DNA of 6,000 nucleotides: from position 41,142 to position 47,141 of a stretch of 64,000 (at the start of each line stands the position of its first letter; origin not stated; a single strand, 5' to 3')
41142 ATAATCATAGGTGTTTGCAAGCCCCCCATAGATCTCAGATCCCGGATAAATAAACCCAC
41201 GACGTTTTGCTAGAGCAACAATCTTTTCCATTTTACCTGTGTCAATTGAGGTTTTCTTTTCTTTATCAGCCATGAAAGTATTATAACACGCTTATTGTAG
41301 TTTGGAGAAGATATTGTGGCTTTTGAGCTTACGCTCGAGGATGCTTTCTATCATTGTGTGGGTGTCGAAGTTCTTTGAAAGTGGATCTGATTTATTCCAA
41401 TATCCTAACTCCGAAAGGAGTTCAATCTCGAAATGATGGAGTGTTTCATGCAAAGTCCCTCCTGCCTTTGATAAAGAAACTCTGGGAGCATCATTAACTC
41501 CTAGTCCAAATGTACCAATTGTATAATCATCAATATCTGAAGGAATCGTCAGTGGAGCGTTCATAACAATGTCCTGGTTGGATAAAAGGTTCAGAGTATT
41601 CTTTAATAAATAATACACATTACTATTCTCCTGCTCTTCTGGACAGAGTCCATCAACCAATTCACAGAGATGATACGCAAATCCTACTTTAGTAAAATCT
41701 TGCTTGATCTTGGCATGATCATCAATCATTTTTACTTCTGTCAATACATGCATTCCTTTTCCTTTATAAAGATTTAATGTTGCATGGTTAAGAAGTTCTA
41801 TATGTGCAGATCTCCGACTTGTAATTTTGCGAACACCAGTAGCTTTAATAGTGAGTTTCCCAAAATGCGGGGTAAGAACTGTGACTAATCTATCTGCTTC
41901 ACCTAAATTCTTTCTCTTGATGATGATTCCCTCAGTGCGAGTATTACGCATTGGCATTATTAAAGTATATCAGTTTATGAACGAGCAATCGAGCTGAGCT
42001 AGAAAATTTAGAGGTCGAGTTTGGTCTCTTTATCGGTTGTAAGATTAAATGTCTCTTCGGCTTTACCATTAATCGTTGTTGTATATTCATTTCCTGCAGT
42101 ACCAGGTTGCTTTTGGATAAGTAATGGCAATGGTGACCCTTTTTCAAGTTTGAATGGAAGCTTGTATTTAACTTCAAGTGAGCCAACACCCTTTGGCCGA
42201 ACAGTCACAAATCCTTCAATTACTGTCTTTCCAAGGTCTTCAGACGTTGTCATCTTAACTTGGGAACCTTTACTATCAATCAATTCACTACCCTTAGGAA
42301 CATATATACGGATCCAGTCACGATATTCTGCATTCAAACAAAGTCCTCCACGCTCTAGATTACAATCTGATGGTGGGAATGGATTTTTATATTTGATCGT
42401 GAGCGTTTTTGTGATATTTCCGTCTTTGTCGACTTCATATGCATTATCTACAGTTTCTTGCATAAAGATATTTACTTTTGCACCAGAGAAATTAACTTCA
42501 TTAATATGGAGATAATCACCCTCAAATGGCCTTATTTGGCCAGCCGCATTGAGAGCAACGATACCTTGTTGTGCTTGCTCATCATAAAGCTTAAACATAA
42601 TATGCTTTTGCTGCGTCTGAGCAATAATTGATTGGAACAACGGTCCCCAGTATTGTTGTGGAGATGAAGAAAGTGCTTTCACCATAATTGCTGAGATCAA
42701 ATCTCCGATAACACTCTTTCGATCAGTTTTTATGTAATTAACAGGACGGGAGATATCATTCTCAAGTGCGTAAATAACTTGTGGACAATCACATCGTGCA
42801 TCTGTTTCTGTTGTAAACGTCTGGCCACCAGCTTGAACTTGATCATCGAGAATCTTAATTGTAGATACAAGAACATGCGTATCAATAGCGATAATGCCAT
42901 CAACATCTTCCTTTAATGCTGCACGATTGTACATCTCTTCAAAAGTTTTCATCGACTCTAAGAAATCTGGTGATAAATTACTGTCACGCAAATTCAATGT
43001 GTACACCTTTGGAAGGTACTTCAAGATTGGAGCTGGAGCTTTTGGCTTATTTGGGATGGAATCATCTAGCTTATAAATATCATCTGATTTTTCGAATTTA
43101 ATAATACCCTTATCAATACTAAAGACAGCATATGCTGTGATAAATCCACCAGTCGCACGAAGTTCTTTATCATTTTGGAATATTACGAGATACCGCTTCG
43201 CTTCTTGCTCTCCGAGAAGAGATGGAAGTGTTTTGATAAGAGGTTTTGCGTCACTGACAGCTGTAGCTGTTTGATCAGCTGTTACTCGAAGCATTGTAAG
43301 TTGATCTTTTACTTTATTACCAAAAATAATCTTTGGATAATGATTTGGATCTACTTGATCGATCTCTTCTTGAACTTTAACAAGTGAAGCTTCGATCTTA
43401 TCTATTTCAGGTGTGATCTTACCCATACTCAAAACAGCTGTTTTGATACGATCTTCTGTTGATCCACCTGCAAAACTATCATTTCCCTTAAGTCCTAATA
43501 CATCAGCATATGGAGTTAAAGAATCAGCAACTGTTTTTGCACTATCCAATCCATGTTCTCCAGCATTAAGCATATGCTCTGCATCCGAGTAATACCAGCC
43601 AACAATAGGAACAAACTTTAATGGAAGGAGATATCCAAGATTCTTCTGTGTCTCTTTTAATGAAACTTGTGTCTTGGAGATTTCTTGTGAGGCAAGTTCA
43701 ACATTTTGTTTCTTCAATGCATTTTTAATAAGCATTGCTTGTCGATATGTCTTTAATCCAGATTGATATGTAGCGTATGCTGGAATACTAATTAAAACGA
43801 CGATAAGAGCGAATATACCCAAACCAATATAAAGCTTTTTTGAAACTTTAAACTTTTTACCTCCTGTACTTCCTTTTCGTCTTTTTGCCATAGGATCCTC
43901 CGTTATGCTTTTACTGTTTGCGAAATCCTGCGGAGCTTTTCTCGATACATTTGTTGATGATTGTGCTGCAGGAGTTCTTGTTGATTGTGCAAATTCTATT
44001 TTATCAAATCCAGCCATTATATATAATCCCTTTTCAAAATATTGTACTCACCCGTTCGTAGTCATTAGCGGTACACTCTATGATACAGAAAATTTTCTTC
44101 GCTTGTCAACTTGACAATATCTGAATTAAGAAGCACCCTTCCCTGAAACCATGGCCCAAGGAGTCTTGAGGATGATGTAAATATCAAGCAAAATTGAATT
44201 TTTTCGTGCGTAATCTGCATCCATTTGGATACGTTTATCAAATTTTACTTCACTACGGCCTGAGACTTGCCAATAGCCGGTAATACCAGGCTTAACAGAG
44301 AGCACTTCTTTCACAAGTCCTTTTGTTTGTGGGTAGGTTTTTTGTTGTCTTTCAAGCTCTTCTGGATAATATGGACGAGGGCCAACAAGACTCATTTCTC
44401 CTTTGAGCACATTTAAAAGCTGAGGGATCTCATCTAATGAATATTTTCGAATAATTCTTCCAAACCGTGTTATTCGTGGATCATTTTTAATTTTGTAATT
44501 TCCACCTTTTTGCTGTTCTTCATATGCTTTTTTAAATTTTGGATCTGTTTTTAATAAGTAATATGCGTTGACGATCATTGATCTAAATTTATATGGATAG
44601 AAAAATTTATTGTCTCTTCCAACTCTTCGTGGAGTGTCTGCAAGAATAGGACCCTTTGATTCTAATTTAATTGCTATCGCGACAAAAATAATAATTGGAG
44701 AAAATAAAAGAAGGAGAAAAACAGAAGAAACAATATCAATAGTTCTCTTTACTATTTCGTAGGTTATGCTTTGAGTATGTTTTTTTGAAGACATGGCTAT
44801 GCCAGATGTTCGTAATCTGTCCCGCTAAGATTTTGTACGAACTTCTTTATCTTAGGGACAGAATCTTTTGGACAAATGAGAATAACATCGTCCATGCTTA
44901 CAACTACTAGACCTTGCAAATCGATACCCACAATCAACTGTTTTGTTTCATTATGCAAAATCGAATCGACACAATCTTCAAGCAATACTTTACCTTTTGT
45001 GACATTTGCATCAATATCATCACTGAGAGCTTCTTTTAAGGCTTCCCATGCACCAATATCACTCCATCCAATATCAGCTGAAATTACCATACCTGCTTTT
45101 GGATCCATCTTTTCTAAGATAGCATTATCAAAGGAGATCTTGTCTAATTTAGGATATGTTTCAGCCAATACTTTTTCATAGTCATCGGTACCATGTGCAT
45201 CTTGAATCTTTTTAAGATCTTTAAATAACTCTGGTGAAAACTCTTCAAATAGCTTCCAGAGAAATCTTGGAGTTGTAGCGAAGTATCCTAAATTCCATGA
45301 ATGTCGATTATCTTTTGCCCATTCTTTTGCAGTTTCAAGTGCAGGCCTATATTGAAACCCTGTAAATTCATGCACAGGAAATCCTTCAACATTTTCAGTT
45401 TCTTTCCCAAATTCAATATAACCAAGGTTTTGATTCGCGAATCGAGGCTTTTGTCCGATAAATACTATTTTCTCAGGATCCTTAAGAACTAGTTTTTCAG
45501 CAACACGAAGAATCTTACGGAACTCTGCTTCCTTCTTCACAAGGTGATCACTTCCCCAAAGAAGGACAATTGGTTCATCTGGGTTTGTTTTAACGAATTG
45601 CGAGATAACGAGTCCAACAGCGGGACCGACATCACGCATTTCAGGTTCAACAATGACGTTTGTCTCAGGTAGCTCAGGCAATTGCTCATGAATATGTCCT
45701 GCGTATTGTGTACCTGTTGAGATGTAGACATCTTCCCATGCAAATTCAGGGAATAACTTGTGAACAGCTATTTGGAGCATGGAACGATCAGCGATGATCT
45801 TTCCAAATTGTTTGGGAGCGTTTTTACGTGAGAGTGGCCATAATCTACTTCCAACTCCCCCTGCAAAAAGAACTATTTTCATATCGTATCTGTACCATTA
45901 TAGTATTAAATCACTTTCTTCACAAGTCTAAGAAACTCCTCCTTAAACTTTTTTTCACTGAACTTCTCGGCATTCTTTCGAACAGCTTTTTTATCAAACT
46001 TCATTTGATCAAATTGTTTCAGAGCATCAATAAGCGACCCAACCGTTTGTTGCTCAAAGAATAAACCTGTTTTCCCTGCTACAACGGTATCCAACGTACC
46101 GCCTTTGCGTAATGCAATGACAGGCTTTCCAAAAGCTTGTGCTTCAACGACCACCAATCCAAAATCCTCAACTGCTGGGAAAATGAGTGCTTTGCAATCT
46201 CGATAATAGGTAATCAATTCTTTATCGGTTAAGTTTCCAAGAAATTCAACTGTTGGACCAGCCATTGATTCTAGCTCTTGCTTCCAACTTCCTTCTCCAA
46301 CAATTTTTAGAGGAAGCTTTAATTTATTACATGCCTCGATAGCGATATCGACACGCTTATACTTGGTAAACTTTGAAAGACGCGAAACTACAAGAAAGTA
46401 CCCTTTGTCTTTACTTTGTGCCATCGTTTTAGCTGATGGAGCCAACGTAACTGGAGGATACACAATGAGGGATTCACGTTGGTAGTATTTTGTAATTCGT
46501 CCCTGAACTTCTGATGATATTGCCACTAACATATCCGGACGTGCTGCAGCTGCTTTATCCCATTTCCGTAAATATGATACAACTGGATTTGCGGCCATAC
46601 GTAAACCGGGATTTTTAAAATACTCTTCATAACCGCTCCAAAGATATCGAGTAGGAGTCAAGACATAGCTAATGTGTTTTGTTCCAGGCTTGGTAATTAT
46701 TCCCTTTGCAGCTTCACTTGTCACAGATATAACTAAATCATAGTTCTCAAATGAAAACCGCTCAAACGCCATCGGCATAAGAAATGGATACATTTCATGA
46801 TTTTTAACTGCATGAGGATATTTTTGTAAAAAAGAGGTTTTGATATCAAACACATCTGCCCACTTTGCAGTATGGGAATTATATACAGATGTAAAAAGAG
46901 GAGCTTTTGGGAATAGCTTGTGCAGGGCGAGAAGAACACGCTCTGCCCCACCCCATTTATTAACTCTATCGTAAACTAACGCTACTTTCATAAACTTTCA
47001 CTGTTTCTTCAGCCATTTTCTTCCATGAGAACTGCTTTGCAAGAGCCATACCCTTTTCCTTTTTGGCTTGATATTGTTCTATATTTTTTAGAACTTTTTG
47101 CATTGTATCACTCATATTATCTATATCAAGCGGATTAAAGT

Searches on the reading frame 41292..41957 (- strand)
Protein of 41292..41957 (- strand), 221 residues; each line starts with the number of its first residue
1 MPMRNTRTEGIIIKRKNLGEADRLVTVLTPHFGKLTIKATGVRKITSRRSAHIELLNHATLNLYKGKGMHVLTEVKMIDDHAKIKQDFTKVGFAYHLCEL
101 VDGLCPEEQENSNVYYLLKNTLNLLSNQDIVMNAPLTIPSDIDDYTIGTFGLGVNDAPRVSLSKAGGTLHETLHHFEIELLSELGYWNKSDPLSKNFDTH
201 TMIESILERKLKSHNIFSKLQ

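Call 12: search_protein_families(library=pfam, proteins=[window:41292-41957:-], max_evalue=0.001)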
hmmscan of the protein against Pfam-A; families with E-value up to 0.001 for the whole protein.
window:41292-41957:- (221 aa): 2 families
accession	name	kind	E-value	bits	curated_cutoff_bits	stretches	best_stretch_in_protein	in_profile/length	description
PF11967.14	RecO_N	-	7e-19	68.1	27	1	3-79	1-78/80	Recombination protein O N terminal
PF02565.21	RecO_C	-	1e-09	38.8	22.1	1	86-129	2-45/157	Recombination protein O C terminal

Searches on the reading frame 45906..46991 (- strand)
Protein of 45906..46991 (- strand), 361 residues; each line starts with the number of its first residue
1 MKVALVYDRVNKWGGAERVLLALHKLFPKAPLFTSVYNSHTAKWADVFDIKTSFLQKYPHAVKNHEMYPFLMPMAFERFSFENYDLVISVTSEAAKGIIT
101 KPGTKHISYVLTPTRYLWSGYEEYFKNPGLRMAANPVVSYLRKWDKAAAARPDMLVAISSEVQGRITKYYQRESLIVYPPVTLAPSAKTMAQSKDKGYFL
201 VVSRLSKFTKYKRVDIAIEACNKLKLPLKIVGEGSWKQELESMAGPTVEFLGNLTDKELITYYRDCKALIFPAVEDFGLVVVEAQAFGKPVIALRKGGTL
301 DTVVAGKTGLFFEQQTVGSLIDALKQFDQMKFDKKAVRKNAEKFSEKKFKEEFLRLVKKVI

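Call 11: search_protein_families(library=pfam, proteins=[window:45906-46991:-], max_evalue=0.001)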
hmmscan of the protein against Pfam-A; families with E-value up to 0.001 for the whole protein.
window:45906-46991:- (361 aa): 3 families
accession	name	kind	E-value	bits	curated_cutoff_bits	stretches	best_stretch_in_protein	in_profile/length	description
PF00534.26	Glycos_transf_1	-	5.2e-26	91.6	26.4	1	194-343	13-171/172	Glycosyl transferases group 1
PF13692.12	Glyco_trans_1_4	-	3.3e-21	76.5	27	1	199-326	4-138/142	Glycosyl transferases group 1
PF20706.3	GT4-conflict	-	0.00023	20.7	26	1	148-303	143-320/385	Family 4 Glycosyltransferase in conflict systems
